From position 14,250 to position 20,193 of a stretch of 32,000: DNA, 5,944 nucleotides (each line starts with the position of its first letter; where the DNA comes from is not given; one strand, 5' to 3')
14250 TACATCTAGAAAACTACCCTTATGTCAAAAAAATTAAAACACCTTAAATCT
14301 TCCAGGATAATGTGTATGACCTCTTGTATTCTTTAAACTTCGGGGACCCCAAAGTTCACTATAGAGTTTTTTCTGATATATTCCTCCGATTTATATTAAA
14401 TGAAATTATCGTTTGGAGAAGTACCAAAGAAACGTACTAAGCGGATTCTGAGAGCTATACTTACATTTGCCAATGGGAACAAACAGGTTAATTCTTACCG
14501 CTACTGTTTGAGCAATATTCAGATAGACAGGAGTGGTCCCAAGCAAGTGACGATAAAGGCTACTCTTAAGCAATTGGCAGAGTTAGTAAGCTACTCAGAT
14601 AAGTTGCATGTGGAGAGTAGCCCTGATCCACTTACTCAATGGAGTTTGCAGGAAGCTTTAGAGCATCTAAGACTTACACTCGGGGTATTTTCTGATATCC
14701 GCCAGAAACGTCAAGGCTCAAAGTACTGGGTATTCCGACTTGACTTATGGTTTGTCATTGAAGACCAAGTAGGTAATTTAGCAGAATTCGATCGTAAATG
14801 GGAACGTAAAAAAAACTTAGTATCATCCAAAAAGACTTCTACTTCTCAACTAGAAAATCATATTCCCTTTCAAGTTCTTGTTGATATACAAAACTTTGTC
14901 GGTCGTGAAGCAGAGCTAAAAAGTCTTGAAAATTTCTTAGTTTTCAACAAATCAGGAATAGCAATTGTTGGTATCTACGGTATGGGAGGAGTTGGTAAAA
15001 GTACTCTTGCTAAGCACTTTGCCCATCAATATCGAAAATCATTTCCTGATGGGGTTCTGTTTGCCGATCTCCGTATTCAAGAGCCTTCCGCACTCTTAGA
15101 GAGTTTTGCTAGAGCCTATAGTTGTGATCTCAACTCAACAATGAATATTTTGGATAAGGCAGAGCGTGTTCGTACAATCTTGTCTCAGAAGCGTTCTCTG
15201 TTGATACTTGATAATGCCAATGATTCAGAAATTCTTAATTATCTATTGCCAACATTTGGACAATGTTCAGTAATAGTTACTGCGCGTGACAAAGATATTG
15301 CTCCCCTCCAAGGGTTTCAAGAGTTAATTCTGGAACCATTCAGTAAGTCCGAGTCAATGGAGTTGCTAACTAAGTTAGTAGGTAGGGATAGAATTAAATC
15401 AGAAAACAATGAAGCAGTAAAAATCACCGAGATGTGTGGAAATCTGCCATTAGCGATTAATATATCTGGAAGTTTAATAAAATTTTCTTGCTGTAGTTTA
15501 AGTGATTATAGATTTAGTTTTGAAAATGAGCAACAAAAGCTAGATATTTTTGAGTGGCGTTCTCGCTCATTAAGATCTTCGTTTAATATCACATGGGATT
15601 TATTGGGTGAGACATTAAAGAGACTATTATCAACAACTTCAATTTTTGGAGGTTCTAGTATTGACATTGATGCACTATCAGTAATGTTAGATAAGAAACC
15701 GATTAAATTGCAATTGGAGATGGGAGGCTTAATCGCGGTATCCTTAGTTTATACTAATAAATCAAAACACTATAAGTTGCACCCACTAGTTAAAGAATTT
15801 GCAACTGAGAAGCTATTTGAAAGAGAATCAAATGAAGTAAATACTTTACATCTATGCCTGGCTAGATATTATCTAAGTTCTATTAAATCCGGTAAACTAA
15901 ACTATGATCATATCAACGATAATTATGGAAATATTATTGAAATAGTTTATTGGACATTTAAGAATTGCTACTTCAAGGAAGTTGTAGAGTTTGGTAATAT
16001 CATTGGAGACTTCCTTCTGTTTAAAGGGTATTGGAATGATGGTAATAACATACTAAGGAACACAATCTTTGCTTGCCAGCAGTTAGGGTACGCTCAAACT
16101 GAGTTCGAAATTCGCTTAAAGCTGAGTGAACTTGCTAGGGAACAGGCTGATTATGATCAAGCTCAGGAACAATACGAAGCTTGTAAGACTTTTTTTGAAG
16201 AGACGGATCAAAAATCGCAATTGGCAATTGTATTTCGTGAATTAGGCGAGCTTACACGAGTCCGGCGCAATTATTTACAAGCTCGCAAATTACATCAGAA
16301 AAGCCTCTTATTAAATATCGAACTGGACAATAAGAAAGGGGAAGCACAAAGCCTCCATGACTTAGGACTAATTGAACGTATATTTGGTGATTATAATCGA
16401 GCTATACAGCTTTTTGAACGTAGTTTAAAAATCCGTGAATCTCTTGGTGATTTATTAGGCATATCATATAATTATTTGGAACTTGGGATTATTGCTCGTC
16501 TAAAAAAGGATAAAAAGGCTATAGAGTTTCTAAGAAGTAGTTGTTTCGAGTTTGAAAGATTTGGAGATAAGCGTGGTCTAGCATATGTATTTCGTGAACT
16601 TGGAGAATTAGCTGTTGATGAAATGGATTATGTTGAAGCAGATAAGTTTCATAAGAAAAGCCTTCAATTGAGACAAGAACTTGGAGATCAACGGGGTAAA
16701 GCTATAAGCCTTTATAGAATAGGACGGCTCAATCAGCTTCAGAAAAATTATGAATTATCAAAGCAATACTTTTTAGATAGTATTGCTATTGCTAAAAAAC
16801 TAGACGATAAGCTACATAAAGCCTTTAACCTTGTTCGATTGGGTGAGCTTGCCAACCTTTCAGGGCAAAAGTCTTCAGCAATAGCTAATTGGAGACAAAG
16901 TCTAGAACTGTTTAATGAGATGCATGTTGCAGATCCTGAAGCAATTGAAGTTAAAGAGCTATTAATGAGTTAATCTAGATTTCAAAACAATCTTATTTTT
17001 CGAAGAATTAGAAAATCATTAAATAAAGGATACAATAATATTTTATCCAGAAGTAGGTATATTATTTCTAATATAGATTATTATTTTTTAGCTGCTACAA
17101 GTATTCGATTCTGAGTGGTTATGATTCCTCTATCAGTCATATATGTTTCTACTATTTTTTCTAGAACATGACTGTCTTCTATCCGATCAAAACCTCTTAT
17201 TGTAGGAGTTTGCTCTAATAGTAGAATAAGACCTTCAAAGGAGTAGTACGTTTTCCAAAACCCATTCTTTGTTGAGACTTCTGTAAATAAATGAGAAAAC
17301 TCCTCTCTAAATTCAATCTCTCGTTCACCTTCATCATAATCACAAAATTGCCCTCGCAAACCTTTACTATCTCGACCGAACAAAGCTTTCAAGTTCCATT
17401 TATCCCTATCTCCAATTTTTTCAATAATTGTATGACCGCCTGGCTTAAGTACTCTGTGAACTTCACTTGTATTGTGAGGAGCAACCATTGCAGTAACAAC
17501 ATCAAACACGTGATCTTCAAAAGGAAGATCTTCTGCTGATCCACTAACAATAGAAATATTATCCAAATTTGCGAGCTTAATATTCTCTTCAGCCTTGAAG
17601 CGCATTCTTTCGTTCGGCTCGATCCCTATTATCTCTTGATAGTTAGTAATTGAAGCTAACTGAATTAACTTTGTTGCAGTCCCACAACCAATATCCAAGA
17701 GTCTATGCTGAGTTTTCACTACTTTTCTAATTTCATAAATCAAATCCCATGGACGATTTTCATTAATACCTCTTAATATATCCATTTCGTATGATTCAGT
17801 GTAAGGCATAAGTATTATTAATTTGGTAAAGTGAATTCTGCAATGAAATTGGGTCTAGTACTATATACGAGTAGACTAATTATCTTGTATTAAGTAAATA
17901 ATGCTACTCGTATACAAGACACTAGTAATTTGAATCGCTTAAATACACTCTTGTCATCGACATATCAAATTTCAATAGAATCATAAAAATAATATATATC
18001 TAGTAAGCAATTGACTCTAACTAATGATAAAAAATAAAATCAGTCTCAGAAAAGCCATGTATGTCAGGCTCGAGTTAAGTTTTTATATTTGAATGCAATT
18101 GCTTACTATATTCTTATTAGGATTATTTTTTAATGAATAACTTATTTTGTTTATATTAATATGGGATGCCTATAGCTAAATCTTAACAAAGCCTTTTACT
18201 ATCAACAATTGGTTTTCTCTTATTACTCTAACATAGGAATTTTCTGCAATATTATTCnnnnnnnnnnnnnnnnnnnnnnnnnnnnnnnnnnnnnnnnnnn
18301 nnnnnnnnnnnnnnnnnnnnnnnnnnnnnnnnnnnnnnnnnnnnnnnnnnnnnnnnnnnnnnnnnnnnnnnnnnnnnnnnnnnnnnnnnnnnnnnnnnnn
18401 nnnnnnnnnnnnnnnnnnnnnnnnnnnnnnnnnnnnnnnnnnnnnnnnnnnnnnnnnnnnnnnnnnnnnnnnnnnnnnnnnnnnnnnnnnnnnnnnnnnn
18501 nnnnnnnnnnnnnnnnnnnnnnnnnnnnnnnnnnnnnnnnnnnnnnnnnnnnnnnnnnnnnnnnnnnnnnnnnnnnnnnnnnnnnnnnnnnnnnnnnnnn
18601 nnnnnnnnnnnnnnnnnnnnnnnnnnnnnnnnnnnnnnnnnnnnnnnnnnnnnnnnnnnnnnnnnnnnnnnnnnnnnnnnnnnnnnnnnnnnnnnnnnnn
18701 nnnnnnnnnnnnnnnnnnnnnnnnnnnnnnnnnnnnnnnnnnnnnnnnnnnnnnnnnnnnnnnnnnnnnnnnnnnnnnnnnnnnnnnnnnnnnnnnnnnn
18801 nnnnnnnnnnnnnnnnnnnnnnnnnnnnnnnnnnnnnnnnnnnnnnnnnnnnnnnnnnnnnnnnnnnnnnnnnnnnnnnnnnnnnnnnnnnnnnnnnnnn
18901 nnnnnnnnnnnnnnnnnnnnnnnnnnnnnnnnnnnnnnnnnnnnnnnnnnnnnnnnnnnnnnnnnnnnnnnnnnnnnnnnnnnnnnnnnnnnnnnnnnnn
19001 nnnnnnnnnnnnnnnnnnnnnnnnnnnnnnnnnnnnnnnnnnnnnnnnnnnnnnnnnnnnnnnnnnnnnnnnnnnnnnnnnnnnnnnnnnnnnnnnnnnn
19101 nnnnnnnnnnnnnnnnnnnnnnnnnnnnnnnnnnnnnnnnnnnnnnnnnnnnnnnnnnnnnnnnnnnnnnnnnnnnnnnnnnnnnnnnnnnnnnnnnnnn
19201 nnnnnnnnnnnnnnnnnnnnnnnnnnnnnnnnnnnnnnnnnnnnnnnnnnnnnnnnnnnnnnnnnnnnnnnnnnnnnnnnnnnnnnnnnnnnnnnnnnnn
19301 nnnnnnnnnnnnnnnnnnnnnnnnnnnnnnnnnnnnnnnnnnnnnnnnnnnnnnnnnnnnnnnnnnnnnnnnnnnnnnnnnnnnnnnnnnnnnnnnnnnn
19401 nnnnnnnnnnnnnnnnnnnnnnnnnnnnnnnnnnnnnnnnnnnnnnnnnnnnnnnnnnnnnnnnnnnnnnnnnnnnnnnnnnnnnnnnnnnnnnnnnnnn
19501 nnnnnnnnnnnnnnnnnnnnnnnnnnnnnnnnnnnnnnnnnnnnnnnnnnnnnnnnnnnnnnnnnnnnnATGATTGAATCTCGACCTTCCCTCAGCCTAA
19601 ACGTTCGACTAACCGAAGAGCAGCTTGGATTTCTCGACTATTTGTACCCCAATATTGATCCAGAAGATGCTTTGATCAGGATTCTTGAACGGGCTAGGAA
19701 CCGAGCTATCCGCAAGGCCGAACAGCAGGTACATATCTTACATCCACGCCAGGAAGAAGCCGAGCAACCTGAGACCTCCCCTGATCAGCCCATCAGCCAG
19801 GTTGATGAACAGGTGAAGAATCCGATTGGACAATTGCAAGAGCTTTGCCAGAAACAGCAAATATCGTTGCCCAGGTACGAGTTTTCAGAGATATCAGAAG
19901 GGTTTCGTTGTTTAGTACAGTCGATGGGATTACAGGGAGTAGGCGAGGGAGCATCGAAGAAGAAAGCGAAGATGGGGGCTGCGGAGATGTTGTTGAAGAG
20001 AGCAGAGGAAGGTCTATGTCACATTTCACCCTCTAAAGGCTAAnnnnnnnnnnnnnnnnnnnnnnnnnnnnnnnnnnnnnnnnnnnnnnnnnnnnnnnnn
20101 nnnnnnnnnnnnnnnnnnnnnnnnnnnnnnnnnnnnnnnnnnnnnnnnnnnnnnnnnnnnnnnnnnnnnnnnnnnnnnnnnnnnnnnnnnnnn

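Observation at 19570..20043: Ribbon-helix-helix fused to a dsRNA-binding domain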

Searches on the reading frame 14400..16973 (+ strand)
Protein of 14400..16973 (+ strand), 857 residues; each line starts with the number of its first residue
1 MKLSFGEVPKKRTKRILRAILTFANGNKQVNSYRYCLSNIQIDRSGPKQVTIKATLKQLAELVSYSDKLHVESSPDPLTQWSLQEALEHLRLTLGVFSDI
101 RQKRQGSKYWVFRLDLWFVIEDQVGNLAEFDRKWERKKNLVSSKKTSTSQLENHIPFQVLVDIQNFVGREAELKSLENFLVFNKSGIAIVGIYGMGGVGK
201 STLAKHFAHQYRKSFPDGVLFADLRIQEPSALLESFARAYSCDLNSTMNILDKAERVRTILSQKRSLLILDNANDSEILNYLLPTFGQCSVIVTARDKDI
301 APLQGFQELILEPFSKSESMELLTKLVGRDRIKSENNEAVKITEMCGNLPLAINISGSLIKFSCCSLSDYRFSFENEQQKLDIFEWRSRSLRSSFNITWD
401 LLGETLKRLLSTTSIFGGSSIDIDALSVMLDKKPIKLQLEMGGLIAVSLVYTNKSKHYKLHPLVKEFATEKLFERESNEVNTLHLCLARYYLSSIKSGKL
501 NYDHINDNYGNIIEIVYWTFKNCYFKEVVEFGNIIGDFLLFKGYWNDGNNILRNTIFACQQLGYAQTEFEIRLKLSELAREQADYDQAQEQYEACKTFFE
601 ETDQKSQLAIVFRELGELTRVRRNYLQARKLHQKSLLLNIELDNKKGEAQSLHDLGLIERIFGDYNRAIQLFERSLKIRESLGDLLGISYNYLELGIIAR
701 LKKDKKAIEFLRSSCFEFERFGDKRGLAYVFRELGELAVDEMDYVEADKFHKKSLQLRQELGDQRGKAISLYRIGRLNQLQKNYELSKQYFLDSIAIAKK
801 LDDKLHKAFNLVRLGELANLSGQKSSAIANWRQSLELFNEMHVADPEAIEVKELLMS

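Call 12: search_protein_families(library=pfam, proteins=[window:14400-16973:+], max_evalue=0.001)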
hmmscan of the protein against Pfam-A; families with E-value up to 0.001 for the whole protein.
window:14400-16973:+ (857 aa): 11 families
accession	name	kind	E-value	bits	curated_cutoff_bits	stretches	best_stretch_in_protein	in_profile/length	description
PF19959.4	EAD4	-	3.5e-27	95.8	27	1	6-136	1-123/123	Effector-associated domain 4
PF13424.12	TPR_12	-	1e-24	86.9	30.1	3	609-681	3-77/77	Tetratricopeptide repeat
PF00931.28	NB-ARC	-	2e-21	76.8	23.5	1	170-361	2-206/248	NB-ARC domain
PF13191.12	AAA_16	-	1.5e-08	35.8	32.6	1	165-239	1-77/167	AAA ATPase domain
PF13181.12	TPR_8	-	2.5e-07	30.7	25.7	0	649-680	1-32/34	Tetratricopeptide repeat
PF13374.12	TPR_10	-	1.5e-06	28.4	27.5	1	649-681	2-34/42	Tetratricopeptide repeat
PF13401.12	AAA_22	-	4.1e-06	27.6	27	1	191-275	9-95/130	AAA domain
PF07719.23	TPR_2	-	5.2e-06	26.6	27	0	649-679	1-31/34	Tetratricopeptide repeat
PF01637.24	ATPase_2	-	1.2e-05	25.7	33.2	1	166-230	1-62/225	ATPase domain predominantly from Archaea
PF00515.34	TPR_1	-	0.00017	21.7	27.8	0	649-680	1-32/34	Tetratricopeptide repeat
PF14938.12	SNAP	-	0.00036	20.5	25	0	552-634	97-180/282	Soluble NSF attachment protein, SNAP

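Call 60: search_protein_families(library=padloc, proteins=[window:14400-16973:+], max_evalue=0.01)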
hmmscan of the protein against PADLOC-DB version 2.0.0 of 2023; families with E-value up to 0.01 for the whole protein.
window:14400-16973:+ (857 aa): 3 families
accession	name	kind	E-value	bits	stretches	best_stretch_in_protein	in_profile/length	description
PDLC01169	TPR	-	7.9e-20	69.3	2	731-825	112-203/252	TPR repeats containing protein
PDLC02911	VakA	-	0.0032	16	0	193-228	8-42/163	-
PDLC01171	TPR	-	0.0079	13.2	0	644-680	211-247/504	TPR repeats containing protein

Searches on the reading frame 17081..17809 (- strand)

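Call 13: search_protein_families(library=pfam, proteins=[window:17081-17809:-], max_evalue=0.001)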
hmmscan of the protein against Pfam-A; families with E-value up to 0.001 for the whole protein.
window:17081-17809:- (242 aa): 9 families
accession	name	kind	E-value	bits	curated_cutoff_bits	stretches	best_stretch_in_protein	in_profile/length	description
PF13649.12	Methyltransf_25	-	2.9e-16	60.4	27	1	38-125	2-97/97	Methyltransferase domain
PF08241.18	Methyltransf_11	-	5.8e-16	59.3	21.2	1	38-129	1-95/95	Methyltransferase domain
PF13847.12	Methyltransf_31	-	3.2e-15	56.5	27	1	35-133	5-113/145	Methyltransferase domain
PF01209.24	Ubie_methyltran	-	2e-12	47.4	20.1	1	16-128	30-150/233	ubiE/COQ5 methyltransferase family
PF08242.18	Methyltransf_12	-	1.2e-07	32.8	30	1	38-125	1-96/98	Methyltransferase domain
PF02390.23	Methyltransf_4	-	3e-07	30.5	24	1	36-108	4-67/173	Putative methyltransferase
PF01135.25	PCMT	-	6.2e-07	29.8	20.3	1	31-129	71-171/210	Protein-L-isoaspartate(D-aspartate) O-methyltransferase (PCMT)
PF13489.12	Methyltransf_23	-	7.4e-06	26.2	27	1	32-138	21-125/164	Methyltransferase domain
PF06325.19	PrmA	-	0.00058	19.9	22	1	27-129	155-258/296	Ribosomal protein L11 methyltransferase (PrmA)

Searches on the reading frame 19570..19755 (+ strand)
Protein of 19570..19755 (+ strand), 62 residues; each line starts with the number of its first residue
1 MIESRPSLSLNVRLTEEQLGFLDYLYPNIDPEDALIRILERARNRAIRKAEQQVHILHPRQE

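Call 19: search_solved_structures(query=A2, max_evalue=10, show_alignments=3)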
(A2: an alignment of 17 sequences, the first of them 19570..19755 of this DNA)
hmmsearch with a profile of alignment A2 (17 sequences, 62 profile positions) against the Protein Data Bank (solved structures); distinct sequences matched with E-value up to 10: 6.
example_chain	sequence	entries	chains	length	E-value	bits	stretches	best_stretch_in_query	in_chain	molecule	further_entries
4d49_A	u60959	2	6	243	0.088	16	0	35-50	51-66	ARMADILLO REPEAT PROTEIN ARM00027 | YIII(Dq.V1)4CPAF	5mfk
5mfi_A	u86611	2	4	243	0.25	14.5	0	35-50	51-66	YIII(Dq.V2)4CqI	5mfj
5mfb_A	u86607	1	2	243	0.3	14.2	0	35-50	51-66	YIII(Dq)4CqI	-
3k4x_A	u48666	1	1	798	0.33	14.1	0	4-23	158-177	Proliferating cell nuclear antigen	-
4d4e_A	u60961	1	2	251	0.62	13.2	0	35-50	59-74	ARMADILLO REPEAT PROTEIN ARM00016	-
7jro_b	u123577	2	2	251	0.72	13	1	17-59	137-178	Cytochrome c oxidase subunit 2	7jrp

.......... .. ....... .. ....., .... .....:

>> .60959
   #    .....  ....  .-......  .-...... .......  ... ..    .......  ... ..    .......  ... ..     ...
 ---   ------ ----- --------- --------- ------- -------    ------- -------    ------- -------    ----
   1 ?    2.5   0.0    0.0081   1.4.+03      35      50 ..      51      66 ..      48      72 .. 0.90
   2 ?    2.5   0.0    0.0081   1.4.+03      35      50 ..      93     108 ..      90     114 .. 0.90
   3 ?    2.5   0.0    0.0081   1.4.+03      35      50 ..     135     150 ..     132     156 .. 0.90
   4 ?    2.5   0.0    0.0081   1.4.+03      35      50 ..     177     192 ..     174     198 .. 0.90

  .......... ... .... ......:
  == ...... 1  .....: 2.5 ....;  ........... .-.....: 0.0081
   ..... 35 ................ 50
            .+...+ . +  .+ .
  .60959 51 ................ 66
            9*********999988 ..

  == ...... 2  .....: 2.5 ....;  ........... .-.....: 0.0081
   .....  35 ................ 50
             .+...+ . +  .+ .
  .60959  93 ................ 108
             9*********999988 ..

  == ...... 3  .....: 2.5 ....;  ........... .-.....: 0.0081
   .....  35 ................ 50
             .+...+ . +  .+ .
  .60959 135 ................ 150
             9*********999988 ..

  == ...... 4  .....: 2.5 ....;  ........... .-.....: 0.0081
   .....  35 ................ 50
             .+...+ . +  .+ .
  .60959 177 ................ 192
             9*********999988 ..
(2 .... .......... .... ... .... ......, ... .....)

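Call 29: search_protein_representatives(alignment_id=A2)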
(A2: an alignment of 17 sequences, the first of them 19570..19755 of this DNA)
Query: 17 sequences, 62 profile positions. Proteins with E-value up to 0.001 (for the whole library): 28; up to 1e-10: 16; up to 1e-30: 5. The best 28 are listed.
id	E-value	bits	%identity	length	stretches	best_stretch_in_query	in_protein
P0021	6.6e-33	128.5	-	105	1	1-61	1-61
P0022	1.3e-32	127.5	-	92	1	1-61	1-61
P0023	1.8e-31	123.9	-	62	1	1-62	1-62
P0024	2.7e-31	123.3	-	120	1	1-62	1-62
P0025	3.1e-31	123.2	-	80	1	1-62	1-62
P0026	4.3e-30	119.5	-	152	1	1-62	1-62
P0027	2.0e-26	107.7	-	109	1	1-61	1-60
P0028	1.8e-25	104.7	-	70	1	8-60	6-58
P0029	6.5e-20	86.9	-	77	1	1-52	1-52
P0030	1.1e-19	86.2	-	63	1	1-62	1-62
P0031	1.2e-17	79.6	-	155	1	3-62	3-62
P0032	1.1e-16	76.5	-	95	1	1-59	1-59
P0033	1.7e-15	72.8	-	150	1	1-59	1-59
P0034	7.5e-14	67.5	-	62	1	1-35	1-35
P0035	8.2e-14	67.3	-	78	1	7-60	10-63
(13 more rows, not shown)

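Call 33: search_protein_families(library=pfam, alignment_id=A2, max_evalue=10)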
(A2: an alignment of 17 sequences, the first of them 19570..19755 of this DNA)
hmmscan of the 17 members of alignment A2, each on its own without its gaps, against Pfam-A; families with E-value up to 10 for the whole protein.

A. member 1, window:19570-19755:+ (62 aa): 1 family
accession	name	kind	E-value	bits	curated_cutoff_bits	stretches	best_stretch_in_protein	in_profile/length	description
PF03250.19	Tropomodulin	-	0.17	12.3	23.3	1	13-50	19-56/142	Tropomodulin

B. families by the number of members that match (of 17 scanned): 5 families
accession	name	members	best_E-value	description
PF19694.4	DUF6194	3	0.13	Family of unknown function (DUF6194)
PF02120.21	Flg_hook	1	0.099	Flagellar hook-length control protein FliK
PF08355.17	EF_assoc_1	1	0.11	EF hand associated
PF03250.19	Tropomodulin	1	0.17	Tropomodulin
PF21457.3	zf-CCCH_2-like_3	1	0.22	RNA-binding, Nab2-type zinc finger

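Call 90: search_solved_structures(query=A8, max_evalue=10, show_alignments=0)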
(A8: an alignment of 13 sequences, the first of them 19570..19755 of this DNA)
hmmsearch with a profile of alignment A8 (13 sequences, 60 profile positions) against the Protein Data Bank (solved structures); distinct sequences matched with E-value up to 10: 0.

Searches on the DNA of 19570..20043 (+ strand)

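Call 83: search_rna_families(sources=[L003, L006], threshold=gathering)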
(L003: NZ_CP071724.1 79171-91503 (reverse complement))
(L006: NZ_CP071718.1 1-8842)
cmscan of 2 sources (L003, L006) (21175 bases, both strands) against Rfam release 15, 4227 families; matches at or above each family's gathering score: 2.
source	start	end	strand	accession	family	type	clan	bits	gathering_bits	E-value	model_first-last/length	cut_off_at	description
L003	3491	3569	-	RF00029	Intron_gpII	Intron;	-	48.5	40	6e-07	1-77/77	no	Group II catalytic intron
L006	2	80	-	RF00029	Intron_gpII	Intron;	-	48.5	40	6e-07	1-77/77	no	Group II catalytic intron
